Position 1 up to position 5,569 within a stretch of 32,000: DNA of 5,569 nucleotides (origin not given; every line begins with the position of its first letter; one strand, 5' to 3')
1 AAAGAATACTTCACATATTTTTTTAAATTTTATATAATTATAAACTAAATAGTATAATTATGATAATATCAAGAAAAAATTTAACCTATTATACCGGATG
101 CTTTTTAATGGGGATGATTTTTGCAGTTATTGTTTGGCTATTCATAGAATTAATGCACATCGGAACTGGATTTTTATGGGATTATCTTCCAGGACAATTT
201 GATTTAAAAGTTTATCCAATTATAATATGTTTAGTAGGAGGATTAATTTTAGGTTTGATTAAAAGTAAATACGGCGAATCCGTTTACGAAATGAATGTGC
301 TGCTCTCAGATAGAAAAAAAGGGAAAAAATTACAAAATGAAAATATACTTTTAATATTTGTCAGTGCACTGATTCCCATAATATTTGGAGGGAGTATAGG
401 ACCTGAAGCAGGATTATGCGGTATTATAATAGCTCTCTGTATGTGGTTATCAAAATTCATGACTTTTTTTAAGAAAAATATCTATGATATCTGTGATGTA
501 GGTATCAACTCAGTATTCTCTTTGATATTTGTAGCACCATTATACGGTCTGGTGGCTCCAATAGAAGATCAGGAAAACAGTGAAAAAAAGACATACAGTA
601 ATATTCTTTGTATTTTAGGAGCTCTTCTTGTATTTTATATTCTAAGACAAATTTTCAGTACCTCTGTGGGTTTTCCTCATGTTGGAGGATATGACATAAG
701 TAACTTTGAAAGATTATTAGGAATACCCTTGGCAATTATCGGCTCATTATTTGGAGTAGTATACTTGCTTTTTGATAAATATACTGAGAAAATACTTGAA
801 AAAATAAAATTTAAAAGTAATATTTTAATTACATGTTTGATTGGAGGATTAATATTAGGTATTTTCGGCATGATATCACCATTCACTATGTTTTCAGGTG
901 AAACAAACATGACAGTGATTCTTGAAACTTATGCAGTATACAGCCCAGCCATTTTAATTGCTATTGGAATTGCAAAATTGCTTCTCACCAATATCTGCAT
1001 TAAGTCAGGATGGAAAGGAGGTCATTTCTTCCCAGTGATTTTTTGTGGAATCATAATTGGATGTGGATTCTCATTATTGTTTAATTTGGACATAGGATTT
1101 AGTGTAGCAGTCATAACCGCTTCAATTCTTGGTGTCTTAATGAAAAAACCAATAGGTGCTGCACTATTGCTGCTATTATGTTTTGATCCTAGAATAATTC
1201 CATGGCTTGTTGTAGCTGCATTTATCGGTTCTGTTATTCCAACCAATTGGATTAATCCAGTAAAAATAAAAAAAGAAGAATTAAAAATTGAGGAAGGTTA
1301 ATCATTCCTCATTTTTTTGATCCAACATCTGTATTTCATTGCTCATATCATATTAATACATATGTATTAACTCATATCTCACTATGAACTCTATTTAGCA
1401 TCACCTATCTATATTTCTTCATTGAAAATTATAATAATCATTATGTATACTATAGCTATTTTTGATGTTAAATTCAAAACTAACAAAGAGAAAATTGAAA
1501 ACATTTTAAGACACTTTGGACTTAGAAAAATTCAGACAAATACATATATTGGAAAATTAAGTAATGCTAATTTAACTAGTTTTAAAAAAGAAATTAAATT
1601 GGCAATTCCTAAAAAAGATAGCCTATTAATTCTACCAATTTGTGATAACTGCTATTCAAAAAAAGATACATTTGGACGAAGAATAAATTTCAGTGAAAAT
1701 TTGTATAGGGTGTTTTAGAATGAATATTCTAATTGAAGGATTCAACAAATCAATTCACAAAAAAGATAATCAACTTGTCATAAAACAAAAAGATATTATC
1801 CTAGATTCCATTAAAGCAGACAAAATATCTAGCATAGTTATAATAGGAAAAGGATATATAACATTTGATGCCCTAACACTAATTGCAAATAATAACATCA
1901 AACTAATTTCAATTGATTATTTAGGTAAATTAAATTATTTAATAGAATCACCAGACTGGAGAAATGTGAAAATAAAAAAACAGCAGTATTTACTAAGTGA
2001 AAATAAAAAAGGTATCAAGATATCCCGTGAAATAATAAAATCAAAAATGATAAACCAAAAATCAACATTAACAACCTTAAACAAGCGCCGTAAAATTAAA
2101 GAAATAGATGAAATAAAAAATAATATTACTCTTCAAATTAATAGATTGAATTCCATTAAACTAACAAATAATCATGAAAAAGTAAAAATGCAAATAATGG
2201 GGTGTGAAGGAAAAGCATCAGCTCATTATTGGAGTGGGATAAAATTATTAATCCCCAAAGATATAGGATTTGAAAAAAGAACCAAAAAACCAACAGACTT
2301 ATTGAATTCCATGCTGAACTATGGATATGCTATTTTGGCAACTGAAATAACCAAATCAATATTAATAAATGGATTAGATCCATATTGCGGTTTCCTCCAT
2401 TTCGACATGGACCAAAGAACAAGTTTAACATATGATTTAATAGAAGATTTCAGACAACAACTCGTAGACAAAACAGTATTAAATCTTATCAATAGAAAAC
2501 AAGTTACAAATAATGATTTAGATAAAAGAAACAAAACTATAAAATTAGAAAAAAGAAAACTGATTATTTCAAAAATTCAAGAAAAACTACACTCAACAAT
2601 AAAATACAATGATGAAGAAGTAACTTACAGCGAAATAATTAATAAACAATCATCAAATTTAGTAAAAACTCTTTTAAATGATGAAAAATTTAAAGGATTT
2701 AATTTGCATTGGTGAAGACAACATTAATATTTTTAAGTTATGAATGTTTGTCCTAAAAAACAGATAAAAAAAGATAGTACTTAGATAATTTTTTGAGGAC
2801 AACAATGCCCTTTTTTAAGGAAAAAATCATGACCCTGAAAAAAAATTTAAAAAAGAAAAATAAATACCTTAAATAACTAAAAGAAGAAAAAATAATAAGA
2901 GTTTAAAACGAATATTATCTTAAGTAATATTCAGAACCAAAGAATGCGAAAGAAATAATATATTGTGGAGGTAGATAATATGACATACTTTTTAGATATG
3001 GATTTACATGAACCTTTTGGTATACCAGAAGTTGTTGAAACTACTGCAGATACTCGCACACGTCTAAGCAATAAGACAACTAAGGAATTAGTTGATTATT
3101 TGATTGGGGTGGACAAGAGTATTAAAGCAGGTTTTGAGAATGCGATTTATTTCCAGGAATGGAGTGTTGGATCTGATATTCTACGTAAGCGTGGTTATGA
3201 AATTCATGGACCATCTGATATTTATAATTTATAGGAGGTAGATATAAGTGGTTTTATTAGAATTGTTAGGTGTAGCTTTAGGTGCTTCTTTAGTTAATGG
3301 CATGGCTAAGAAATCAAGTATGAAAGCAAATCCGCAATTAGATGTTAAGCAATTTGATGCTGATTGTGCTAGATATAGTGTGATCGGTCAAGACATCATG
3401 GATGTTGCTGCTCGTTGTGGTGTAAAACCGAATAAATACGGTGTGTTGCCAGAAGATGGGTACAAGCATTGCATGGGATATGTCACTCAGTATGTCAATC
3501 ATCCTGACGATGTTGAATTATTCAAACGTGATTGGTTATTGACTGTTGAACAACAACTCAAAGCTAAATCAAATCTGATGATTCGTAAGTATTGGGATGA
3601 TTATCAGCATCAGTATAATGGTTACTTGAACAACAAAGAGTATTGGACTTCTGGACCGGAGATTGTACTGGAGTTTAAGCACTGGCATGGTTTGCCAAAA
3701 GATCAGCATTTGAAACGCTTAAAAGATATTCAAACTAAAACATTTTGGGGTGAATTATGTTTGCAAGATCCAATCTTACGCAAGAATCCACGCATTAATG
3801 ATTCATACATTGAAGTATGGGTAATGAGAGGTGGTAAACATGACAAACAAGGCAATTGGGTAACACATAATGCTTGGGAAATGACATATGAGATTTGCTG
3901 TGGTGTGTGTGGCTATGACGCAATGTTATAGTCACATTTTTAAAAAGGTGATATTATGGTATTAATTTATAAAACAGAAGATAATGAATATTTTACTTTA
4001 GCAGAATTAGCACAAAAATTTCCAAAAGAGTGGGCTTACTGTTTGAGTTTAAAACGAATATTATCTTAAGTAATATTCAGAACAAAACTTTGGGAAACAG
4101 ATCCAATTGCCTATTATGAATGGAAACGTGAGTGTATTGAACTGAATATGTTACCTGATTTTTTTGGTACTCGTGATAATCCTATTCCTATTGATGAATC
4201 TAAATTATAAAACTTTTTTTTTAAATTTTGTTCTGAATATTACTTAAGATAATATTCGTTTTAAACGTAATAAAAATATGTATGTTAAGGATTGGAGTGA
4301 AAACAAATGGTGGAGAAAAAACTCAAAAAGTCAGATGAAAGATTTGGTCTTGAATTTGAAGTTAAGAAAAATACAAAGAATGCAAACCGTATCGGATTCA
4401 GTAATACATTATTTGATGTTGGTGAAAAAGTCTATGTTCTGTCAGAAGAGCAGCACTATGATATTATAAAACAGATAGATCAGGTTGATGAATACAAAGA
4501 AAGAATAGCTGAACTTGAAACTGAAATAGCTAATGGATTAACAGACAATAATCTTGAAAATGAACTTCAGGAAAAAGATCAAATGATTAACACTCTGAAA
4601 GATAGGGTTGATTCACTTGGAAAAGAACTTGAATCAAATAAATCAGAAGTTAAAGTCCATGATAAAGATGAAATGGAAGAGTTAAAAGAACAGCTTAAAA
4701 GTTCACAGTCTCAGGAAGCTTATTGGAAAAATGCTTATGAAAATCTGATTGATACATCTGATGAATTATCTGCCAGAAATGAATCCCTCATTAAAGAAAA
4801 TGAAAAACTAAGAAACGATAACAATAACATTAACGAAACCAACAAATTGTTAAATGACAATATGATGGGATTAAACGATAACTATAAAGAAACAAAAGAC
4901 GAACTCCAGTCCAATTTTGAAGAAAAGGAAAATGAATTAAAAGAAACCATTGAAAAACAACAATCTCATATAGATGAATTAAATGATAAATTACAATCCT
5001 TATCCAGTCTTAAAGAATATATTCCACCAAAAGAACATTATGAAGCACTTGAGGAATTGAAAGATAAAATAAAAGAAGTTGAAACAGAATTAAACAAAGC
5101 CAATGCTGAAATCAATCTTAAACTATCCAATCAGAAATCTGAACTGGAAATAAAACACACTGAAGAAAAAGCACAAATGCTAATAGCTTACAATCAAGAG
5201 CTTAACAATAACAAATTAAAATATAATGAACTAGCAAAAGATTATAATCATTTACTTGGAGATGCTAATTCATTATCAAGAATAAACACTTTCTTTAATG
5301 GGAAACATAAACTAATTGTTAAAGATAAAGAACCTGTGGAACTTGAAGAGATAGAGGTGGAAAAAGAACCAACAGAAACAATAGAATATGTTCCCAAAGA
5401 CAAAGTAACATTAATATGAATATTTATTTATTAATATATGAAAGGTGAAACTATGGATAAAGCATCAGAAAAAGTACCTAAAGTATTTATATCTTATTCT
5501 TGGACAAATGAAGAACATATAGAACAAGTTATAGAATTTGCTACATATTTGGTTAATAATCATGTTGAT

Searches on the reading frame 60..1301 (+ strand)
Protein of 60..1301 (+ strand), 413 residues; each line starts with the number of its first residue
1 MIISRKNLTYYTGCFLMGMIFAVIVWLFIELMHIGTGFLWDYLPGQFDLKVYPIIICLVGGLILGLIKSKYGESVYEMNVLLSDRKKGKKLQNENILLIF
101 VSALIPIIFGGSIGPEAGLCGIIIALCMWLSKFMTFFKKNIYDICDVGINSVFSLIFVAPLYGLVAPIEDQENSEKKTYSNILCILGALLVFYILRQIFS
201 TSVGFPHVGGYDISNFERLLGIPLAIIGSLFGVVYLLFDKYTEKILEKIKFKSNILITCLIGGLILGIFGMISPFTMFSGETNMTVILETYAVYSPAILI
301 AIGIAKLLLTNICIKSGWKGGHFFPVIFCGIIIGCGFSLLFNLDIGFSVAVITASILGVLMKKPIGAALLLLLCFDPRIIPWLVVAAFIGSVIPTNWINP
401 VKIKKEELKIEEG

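Call 10: search_protein_families(library=pfam, proteins=[window:60-1301:+], max_evalue=0.01)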
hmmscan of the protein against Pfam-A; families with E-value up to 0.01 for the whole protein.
window:60-1301:+ (413 aa): 1 family
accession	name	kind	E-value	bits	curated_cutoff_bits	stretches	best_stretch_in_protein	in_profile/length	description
PF00654.25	Voltage_CLC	-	2.9e-30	106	24.8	1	61-393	2-344/346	Voltage gated chloride channel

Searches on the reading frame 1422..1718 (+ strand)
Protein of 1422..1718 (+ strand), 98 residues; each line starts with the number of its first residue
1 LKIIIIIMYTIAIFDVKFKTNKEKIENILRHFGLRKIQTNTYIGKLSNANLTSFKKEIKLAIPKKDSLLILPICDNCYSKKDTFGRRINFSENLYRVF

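Call 12: search_protein_families(library=pfam, proteins=[window:1422-1718:+], max_evalue=0.01)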
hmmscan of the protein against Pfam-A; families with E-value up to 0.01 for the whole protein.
window:1422-1718:+ (98 aa): 1 family
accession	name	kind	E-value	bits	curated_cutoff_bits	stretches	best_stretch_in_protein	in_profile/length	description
PF09827.14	CRISPR_Cas2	-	7.8e-15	55.3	23.8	1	8-80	1-73/74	CRISPR associated protein Cas2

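Call 77: search_protein_families(library=ncbifam, proteins=[window:1422-1718:+], max_evalue=0.001)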
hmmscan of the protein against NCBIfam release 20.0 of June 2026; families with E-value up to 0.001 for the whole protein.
window:1422-1718:+ (98 aa): 1 family
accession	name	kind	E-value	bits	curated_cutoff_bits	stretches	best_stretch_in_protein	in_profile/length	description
TIGR01573.1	cas2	equivalog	1.3e-12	47.8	24.5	1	8-92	1-89/96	CRISPR-associated endonuclease Cas2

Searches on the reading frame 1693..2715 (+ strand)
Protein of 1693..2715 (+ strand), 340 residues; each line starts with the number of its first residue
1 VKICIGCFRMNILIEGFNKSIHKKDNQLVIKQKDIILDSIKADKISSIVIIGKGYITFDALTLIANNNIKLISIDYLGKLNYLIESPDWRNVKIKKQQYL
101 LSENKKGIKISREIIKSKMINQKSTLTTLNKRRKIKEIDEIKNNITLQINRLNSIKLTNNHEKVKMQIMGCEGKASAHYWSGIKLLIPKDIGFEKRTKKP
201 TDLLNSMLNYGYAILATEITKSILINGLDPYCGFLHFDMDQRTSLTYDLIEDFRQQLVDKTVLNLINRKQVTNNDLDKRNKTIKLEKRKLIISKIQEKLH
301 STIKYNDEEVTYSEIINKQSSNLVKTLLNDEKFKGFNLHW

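Call 10: search_protein_families(library=pfam, proteins=[window:1693-2715:+], max_evalue=0.01)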
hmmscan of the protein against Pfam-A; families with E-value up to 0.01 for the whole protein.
window:1693-2715:+ (340 aa): 1 family
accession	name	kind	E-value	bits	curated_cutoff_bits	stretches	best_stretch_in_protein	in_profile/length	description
PF01867.21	Cas_Cas1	-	2.8e-67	227.3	22.3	1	14-294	3-280/283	CRISPR associated protein Cas1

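Call 77: search_protein_families(library=ncbifam, proteins=[window:1693-2715:+], max_evalue=0.001)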
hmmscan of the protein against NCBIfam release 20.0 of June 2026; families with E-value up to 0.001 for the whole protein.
window:1693-2715:+ (340 aa): 9 families
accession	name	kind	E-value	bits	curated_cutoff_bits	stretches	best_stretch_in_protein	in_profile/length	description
TIGR00287.1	cas1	equivalog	1.4e-69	234.7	71.7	1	13-334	3-326/327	CRISPR-associated endonuclease Cas1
TIGR04093.1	cas1_CYANO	exception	4.8e-50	170.4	385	1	20-330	11-324/334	type I-D CRISPR-associated endonuclease Cas1d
NF049935.1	cas4g_cas1g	exception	1.6e-49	168.8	560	1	13-329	218-535/546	CRISPR-associated endonuclease Cas4g/Cas1g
TIGR03640.1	cas1_DVULG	exception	6.2e-49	167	385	1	18-330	12-331/340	type I-C CRISPR-associated endonuclease Cas1c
TIGR03641.1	cas1_HMARI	exception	1.1e-36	126.8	304.1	1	20-340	10-324/324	type I-B CRISPR-associated endonuclease Cas1b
TIGR03983.1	cas1_MYXAN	equivalog_domain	4.7e-31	108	358.05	1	18-304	20-309/347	type I-MYXAN CRISPR-associated endonuclease Cas1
TIGR04329.1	cas1_PREFRAN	exception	1.7e-26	93.1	300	1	20-289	17-273/317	type V CRISPR-associated endonuclease Cas1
TIGR03639.1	cas1_NMENI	exception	1e-25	90.6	120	1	19-304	10-271/278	type II CRISPR-associated endonuclease Cas1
TIGR03638.1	cas1_ECOLI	exception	8.1e-11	41.7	215.6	2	193-299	161-264/269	type I-E CRISPR-associated endonuclease Cas1e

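Call 89: find_encoding_contigs(protein=window:1720-2715:+, flank=10000, max_places=10)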
Protein window:1720-2715:+ (331 aa): 8 contigs read that carry it; 7 places shown.
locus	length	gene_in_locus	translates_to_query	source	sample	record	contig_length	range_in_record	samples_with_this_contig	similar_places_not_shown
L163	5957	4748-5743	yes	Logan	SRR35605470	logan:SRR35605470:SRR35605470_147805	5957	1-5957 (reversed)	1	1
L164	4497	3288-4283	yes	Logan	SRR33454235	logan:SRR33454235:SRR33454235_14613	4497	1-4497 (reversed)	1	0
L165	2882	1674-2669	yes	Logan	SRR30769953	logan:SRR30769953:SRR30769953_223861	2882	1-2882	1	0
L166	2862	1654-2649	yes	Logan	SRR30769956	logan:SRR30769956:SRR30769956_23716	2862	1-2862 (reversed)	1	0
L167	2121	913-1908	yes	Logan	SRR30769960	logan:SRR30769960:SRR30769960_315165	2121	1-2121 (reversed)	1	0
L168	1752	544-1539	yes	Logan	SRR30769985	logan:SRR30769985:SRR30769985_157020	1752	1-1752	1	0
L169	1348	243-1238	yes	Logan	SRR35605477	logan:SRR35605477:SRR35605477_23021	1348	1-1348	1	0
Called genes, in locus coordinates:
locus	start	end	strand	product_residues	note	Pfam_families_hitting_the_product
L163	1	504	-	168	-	?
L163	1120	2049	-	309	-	PF04556:DpnII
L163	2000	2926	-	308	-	PF02086:MethyltransfD12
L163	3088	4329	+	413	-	PF00654:Voltage_CLC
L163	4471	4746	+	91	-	PF09827:CRISPR_Cas2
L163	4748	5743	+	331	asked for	PF01867:Cas_Cas1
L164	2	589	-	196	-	?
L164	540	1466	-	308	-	PF02086:MethyltransfD12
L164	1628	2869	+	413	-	PF00654:Voltage_CLC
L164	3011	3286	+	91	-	PF09827:CRISPR_Cas2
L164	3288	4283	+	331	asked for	PF01867:Cas_Cas1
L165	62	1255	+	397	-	PF00654:Voltage_CLC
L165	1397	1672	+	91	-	PF09827:CRISPR_Cas2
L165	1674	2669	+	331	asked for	PF01867:Cas_Cas1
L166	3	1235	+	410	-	?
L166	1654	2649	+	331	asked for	PF01867:Cas_Cas1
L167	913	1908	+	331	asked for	PF01867:Cas_Cas1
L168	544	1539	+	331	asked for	PF01867:Cas_Cas1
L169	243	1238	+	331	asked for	PF01867:Cas_Cas1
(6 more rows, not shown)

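Call 100: find_homologous_proteins(query=window:1720-2715:+, max_evalue=1e-40)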
Query window:1720-2715:+ (331 aa): 365 proteins with E <= 1e-40 among 3547 candidates; the best 120 are listed.
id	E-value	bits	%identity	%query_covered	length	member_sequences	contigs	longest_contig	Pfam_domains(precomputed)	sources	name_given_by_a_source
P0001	1.1e-195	667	95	100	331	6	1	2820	PF01867.22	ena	-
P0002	1.5e-188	644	90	100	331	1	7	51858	PF01867.22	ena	-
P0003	1.0e-186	638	89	100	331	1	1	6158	PF01867.22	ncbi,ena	-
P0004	4.1e-185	632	88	100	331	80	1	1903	PF01867.22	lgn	-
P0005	1.5e-183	627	86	100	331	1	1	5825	PF01867.22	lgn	-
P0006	1.4e-181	621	85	100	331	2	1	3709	PF01867.22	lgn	-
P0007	1.3e-170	585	81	100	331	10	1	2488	PF01867.22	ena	-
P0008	7.0e-170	582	81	100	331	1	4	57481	PF01867.22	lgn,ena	-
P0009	3.2e-169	580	81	100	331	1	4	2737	PF01867.22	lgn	-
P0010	4.0e-169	580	81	100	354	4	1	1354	PF01867.22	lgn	-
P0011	4.9e-169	580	81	100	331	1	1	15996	PF01867.22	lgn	-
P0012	1.3e-157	542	75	100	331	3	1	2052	PF01867.22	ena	-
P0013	4.4e-157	540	75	100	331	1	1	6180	PF01867.22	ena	-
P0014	1.9e-155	535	73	100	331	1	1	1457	PF01867.22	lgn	-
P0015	1.6e-154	532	73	100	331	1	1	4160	PF01867.22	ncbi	-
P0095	1.1e-131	457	64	100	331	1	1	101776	PF01867.22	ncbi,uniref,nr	ncbi:CRISPR-associated endonuclease Cas1 [Methanobrevibacter thaueri]|uniref:CRISPR-associated endon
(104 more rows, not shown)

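Call 101: find_encoding_contigs(protein=P0002, flank=10000, max_places=3)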
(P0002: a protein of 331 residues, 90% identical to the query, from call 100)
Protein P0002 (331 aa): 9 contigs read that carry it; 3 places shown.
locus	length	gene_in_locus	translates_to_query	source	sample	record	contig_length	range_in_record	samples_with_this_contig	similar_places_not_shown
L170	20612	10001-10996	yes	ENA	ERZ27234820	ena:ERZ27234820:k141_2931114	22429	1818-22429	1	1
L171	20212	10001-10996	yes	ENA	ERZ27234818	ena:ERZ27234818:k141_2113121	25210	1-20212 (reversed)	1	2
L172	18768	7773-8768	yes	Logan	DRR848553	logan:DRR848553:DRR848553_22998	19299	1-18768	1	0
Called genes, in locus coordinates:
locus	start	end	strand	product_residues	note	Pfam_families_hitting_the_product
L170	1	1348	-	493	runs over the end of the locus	PF14697:Fer4_21 (weak), PF12838:Fer4_7 (weak), PF13187:Fer4_9 (weak), PF00037:Fer4 (weak), PF01645:Glu_synthase, PF01070:FMN_dh, PF00478:IMPDH (weak), PF03060:NMO, +3 more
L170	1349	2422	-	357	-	PF04432:FrhB_FdhB_C, PF13183:Fer4_8 (faint), PF13187:Fer4_9 (weak), PF04422:FrhB_FdhB_N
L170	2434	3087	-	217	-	-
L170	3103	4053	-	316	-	PF13522:GATase_6, PF13537:GATase_7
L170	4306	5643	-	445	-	PF03951:Gln-synt_N, PF00120:Gln-synt_C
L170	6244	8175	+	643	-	PF02369:Big_1 (faint), PF02415:Chlam_PMP (faint), PF17789:MG4 (faint)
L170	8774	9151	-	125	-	PF05168:HEPN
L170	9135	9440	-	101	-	PF01909:NTP_transf_2, PF18765:Polbeta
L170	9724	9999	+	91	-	PF09827:CRISPR_Cas2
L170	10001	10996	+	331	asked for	PF01867:Cas_Cas1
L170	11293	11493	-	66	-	-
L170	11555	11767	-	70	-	-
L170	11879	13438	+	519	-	PF01943:Polysacc_synt, PF13440:Polysacc_synt_3, PF03023:MurJ, PF01554:MatE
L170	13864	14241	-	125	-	-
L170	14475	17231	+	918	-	PF13229:Beta_helix (faint), PF02415:Chlam_PMP (faint)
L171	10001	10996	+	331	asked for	PF01867:Cas_Cas1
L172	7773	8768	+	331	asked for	PF01867:Cas_Cas1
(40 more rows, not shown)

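Call 102: find_encoding_contigs(protein=P0095, flank=10000, max_places=2)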
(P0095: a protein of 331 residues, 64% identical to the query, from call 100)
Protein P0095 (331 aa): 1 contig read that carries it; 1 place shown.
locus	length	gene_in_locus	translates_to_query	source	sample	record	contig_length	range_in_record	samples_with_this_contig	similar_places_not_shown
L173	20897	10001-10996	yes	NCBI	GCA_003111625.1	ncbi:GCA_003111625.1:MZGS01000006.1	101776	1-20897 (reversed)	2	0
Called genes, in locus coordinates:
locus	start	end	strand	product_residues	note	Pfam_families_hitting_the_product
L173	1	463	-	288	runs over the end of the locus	-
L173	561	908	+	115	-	-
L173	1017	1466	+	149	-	PF12641:Flavodoxin_3 (faint), PF12682:Flavodoxin_4, PF12724:Flavodoxin_5 (faint)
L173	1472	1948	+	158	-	PF01047:MarR, PF12802:MarR_2, PF13463:HTH_27 (weak), PF13412:HTH_24 (faint)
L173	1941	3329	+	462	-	PF01554:MatE, PF01943:Polysacc_synt (weak), PF01554:MatE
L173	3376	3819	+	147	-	-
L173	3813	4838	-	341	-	PF00724:Oxidored_FMN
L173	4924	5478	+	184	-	PF02659:Mntp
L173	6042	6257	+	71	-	-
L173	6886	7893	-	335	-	-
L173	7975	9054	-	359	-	PF00589:Phage_integrase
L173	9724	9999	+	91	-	PF09827:CRISPR_Cas2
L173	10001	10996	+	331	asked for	PF01867:Cas_Cas1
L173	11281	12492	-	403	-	-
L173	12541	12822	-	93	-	-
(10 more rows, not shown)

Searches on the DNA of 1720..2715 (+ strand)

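Call 104: search_dna_similar(query=L170:11229-11661:+, collection=phages, mode=distant, max_evalue=0.001, max_rows=8)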
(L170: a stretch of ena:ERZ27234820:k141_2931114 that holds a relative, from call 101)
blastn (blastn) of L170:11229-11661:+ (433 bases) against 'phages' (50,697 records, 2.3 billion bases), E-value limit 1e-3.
No match.

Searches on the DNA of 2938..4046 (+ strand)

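Call 105: search_dna_similar(query=window:2938-4046:+, collection=phages, mode=distant, max_evalue=0.001, max_rows=8)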
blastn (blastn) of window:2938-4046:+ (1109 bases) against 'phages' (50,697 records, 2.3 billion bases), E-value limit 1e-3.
No match.

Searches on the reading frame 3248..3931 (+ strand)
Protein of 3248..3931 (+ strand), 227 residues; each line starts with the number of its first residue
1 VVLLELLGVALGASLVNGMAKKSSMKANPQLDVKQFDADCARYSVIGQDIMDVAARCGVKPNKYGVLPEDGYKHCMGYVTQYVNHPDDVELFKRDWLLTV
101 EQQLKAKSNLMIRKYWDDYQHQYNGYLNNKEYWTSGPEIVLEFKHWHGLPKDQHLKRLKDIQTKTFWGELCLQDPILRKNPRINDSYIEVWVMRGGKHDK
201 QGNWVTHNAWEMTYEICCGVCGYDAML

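Call 10: search_protein_families(library=pfam, proteins=[window:3248-3931:+], max_evalue=0.01)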
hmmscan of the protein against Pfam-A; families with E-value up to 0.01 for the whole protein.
window:3248-3931:+ (227 aa): 0 families

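Call 77: search_protein_families(library=ncbifam, proteins=[window:3248-3931:+], max_evalue=0.001)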
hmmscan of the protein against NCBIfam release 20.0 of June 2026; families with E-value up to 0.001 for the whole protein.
window:3248-3931:+ (227 aa): 0 families

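Call 92: find_related_loci(query=window:3248-3931:+, collection=viral_contigs, flank=3000)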
Query window:3248-3931:+ (227 aa) in viral_contigs; peptide patterns used: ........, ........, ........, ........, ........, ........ (x = any residue, [..] = any of these).
7 stretches matched a pattern, but none encodes a relative of the query by tblastn (E <= 1e-3).

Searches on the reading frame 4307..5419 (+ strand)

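Call 10: search_protein_families(library=pfam, proteins=[window:4307-5419:+], max_evalue=0.01)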
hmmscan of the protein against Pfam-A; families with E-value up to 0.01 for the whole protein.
window:4307-5419:+ (370 aa): 2 families
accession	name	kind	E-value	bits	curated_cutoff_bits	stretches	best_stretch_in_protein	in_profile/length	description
PF21924.1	XRCC4_CC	-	0.0091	16.5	27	1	148-178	15-45/78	XRCC4 coiled-coil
PF14988.11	DUF4515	-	0.0091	16.4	24.5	1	168-349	9-185/206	Domain of unknown function (DUF4515)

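Call 74: search_protein_families(library=padloc, proteins=[window:4307-5419:+], max_evalue=0.001)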
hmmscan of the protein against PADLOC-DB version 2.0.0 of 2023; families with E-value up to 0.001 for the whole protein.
window:4307-5419:+ (370 aa): 3 families
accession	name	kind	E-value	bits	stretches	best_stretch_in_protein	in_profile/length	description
PDLC00582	JetC3|JetC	-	8.8e-05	18.5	1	53-325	814-1082/1472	DUF3584 domain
PDLC03865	LmuB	-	0.00012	18.4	1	45-334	585-853/1007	-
PDLC00647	ZorA3|ZorA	-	0.00059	16.4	1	58-303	321-537/780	MotA/ExbB/TolQ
